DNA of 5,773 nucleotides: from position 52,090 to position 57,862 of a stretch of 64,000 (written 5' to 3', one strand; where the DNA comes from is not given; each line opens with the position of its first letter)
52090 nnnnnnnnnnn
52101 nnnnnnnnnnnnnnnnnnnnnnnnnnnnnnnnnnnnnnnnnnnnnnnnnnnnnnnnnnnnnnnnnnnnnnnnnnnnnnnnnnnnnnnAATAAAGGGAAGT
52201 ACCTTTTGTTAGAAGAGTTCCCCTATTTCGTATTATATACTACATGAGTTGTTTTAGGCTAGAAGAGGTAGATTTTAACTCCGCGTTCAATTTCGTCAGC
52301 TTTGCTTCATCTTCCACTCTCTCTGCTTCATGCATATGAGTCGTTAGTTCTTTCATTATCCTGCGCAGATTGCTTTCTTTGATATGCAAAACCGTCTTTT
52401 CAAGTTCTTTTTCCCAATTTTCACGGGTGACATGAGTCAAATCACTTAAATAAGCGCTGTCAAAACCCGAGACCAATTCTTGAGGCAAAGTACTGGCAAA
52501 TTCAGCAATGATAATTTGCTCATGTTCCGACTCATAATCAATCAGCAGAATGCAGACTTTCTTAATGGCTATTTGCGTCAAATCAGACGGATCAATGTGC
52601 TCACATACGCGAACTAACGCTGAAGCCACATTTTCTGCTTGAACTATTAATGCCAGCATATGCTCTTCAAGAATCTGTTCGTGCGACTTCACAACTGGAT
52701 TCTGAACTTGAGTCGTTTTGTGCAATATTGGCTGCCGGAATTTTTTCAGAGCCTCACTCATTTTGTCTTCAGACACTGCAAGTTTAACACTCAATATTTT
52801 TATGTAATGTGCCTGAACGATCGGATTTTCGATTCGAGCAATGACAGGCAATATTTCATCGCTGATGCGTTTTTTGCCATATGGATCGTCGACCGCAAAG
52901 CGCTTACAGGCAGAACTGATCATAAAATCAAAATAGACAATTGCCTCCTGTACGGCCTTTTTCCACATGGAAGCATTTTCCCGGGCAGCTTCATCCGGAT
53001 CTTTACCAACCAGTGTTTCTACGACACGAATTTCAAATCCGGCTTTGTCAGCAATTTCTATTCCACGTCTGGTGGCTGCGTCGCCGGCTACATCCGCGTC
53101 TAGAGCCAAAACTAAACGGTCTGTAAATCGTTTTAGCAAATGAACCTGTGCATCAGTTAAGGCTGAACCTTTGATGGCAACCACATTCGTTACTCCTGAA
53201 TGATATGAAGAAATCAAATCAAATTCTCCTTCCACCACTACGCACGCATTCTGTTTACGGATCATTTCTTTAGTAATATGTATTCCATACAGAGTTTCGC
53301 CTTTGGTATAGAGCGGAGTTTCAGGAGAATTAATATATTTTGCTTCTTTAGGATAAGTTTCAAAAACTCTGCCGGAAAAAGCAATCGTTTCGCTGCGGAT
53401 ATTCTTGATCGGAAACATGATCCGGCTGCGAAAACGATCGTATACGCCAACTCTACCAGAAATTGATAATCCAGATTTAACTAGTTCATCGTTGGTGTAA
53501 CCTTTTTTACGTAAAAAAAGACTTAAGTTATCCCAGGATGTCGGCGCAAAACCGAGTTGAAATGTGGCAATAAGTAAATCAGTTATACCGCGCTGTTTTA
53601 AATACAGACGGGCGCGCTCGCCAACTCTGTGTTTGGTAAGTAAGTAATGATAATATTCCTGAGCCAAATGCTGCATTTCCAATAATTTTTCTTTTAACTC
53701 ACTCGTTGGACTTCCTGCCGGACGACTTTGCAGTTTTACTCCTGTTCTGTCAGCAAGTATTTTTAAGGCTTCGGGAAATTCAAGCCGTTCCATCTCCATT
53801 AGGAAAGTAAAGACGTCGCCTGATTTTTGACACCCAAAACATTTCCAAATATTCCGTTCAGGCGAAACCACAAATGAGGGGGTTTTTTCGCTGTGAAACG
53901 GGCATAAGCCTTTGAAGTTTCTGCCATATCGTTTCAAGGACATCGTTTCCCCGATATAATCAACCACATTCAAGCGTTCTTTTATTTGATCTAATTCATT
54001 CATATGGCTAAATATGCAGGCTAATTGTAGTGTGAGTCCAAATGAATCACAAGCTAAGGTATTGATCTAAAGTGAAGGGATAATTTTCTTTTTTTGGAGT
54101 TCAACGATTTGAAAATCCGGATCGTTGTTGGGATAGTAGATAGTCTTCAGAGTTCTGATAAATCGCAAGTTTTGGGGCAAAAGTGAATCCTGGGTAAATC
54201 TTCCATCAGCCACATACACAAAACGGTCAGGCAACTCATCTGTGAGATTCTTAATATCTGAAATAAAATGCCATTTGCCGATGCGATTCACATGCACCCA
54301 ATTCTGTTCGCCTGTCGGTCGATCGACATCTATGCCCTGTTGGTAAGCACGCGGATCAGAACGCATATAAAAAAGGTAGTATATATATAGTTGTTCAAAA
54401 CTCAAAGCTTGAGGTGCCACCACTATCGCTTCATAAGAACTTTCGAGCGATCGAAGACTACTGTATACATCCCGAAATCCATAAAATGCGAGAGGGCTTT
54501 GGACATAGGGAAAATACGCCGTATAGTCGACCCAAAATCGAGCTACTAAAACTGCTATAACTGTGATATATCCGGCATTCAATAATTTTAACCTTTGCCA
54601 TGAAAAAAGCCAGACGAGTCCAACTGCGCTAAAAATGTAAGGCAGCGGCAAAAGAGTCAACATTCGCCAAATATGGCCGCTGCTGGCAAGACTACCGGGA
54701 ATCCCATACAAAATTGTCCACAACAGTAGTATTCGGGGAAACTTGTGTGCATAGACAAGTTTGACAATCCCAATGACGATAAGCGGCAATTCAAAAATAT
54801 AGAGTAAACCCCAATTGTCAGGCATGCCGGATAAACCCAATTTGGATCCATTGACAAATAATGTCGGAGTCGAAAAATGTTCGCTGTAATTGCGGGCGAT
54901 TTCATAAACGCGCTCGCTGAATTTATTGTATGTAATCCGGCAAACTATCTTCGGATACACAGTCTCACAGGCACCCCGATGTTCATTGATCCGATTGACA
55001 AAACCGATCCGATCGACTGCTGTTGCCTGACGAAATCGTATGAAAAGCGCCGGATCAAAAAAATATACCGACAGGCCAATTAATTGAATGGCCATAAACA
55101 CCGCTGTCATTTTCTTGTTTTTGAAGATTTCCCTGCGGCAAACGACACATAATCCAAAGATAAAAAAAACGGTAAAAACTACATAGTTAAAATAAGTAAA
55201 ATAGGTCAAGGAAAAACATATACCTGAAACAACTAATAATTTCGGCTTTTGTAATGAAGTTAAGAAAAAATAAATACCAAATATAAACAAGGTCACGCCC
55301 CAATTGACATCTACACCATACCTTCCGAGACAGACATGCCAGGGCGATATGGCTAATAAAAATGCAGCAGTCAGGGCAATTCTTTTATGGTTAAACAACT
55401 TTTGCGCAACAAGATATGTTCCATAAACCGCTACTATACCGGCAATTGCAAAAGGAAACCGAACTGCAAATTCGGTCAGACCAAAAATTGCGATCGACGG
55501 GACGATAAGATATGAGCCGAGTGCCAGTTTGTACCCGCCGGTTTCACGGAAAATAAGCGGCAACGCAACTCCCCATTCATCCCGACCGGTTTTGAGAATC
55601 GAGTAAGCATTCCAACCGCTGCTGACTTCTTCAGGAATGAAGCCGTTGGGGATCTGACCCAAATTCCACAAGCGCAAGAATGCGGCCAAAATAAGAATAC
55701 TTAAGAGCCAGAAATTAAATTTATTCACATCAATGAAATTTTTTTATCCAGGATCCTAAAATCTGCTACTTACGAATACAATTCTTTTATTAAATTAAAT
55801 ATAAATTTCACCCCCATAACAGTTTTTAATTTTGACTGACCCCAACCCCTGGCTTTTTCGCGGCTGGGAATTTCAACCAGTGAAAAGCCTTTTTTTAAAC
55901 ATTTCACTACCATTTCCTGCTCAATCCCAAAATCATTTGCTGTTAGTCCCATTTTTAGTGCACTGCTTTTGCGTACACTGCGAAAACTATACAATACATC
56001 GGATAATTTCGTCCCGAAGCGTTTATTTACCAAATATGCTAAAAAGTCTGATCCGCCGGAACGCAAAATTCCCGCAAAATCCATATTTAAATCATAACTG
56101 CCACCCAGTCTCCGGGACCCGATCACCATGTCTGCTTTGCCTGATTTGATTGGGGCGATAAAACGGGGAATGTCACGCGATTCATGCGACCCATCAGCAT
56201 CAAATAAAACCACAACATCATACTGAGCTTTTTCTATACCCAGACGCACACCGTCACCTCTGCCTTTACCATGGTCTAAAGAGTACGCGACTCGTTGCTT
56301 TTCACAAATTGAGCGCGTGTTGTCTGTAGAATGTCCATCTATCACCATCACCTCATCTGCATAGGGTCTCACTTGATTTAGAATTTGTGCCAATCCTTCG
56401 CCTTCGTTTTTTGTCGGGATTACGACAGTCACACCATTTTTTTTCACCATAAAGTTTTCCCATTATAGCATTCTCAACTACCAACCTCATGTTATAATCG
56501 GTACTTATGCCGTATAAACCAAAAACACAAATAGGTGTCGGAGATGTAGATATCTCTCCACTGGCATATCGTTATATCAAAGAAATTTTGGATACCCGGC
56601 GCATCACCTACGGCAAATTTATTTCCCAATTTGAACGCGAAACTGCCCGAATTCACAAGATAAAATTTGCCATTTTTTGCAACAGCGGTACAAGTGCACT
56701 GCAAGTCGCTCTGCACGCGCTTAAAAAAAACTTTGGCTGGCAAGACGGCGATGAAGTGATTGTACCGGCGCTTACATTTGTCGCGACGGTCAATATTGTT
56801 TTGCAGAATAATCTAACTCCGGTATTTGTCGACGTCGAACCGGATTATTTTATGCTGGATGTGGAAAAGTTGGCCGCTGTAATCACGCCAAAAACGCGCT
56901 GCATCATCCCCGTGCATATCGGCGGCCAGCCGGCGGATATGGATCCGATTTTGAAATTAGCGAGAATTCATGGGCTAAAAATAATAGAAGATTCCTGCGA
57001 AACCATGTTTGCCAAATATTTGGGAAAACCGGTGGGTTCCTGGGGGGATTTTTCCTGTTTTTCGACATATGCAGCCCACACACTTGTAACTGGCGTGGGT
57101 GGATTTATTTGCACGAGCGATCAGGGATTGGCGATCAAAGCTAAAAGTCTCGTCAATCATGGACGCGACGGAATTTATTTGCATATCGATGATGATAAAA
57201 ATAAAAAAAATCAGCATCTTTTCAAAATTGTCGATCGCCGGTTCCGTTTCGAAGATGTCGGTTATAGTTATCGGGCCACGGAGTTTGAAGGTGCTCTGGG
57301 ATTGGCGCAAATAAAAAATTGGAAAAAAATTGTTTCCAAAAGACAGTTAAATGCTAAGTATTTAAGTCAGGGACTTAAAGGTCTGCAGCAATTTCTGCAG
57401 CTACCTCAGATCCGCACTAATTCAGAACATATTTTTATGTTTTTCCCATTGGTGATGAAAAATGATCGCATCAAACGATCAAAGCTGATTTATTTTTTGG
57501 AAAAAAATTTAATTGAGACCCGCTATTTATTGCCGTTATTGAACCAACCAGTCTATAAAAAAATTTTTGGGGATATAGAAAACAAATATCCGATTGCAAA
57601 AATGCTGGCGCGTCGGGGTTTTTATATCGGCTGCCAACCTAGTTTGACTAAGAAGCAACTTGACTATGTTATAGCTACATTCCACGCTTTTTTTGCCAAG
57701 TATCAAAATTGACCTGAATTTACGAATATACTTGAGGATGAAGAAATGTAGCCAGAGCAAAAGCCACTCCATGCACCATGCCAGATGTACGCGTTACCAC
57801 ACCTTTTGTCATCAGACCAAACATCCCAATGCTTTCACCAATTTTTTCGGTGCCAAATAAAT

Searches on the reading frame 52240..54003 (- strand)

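Call 29: search_protein_families(library=pfam, proteins=[window:52240-54003:-], max_evalue=0.001)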
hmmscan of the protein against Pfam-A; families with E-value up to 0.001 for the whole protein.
window:52240-54003:- (587 aa): 7 families
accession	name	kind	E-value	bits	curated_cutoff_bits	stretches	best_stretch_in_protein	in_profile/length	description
PF08275.17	DNAG_N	-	5.2e-39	133.7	26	1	118-243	2-126/128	DNA primase catalytic core, N-terminal domain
PF01807.25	Zn_ribbon_DnaG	-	5.1e-34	116.4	24.9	1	3-93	5-95/98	CHC2 zinc finger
PF13155.12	Toprim_2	-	8.9e-20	71.3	22.1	1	255-339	1-87/88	Toprim-like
PF13662.12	Toprim_4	-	1.8e-14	54.2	25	1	254-328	3-84/85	Toprim domain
PF10410.14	DnaB_bind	-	2.4e-10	41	20.6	1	358-413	1-56/56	DnaB-helicase binding domain of primase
PF01751.28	Toprim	-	6.1e-10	39.6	23.1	1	255-329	3-95/96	Toprim domain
PF13362.12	Toprim_3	-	6.5e-06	27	27.2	1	255-343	3-92/95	Toprim domain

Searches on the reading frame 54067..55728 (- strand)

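Call 29: search_protein_families(library=pfam, proteins=[window:54067-55728:-], max_evalue=0.001)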
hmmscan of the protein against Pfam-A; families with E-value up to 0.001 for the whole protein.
window:54067-55728:- (553 aa): 1 family
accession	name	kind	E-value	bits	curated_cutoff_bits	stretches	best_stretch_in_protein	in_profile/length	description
PF13231.12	PMT_2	-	4.1e-13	50.3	26.1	1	71-220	6-155/160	Dolichyl-phosphate-mannose-protein mannosyltransferase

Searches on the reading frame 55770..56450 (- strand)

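Call 29: search_protein_families(library=pfam, proteins=[window:55770-56450:-], max_evalue=0.001)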
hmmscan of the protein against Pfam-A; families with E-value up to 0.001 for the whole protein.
window:55770-56450:- (226 aa): 1 family
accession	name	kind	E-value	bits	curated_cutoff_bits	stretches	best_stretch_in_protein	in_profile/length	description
PF00535.33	Glycos_transf_2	-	3.2e-21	76.4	23.3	1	8-126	1-128/168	Glycosyl transferase family 2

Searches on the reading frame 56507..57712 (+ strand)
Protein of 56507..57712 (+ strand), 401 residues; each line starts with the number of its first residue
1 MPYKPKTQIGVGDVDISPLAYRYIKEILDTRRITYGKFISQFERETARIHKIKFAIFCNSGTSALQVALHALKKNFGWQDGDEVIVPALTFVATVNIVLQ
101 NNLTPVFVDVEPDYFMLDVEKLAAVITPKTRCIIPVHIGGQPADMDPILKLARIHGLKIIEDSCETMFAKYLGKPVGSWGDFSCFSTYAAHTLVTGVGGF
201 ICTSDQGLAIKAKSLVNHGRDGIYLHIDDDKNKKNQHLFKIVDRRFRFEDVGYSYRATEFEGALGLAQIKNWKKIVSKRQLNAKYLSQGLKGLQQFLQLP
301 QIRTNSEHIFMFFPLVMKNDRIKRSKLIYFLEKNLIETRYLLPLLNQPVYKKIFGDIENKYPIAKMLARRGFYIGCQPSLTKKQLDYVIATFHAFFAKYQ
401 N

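Call 29: search_protein_families(library=pfam, proteins=[window:56507-57712:+], max_evalue=0.001)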
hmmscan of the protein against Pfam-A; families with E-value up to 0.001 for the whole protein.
window:56507-57712:+ (401 aa): 5 families
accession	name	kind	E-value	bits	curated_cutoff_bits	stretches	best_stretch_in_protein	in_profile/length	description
PF01041.23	DegT_DnrJ_EryC1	-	3e-94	316.6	19.8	1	22-392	9-359/360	DegT/DnrJ/EryC1/StrS aminotransferase family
PF01053.26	Cys_Met_Meta_PP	-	1.5e-05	24.2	27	1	40-186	55-195/381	Cys/Met metabolism PLP-dependent enzyme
PF01212.27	Beta_elim_lyase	-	1.6e-05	24.8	27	1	40-297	35-272/288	Beta-eliminating lyase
PF00155.27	Aminotran_1_2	-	0.00022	21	19.7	1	39-133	44-150/361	Aminotransferase class I and II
PF00266.25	Aminotran_5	-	0.00052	19.5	21.5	1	55-165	64-178/371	Aminotransferase class-V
